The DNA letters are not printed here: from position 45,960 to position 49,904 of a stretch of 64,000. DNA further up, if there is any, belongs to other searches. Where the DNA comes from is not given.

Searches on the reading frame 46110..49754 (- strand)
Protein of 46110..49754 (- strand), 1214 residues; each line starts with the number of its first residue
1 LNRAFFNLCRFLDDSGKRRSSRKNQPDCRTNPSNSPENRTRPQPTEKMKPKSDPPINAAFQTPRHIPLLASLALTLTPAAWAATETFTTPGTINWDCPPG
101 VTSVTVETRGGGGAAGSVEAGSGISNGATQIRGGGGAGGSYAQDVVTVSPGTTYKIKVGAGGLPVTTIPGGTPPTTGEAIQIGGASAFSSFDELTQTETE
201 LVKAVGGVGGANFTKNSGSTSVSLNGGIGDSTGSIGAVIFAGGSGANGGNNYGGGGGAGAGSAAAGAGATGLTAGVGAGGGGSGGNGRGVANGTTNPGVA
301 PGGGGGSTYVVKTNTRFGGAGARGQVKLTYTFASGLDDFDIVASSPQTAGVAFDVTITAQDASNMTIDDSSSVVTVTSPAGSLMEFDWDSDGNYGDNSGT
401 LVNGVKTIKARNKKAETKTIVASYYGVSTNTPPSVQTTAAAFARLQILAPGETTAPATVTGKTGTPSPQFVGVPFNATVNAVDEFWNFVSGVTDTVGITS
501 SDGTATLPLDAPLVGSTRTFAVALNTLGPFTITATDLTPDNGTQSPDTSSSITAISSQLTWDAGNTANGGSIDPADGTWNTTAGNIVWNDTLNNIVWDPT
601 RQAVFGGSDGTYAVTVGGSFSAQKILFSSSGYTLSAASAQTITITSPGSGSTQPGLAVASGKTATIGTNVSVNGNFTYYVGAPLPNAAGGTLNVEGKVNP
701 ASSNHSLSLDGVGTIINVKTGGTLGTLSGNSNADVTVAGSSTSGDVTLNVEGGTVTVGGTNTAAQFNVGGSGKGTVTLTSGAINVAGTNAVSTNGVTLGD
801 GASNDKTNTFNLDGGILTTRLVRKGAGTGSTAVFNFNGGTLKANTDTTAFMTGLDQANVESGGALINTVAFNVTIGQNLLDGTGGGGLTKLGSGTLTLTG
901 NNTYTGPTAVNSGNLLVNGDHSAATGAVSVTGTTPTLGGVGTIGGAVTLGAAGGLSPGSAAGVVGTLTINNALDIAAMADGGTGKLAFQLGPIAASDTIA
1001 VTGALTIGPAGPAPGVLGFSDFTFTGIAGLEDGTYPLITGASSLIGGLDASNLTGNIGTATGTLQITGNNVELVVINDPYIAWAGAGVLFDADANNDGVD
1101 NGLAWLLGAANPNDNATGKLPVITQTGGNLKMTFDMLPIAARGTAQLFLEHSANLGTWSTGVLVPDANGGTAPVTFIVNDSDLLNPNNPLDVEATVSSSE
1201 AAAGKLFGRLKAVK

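Call 3: search_protein_families(library=pfam, proteins=[window:46110-49754:-], max_evalue=0.1)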
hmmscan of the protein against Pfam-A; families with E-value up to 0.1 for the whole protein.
window:46110-49754:- (1214 aa): 1 family
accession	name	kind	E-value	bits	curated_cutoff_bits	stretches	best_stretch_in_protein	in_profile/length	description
PF21722.4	Gly_rich_2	-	1.9e-12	48.1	24.3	1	88-330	1-225/226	Glycine-rich domain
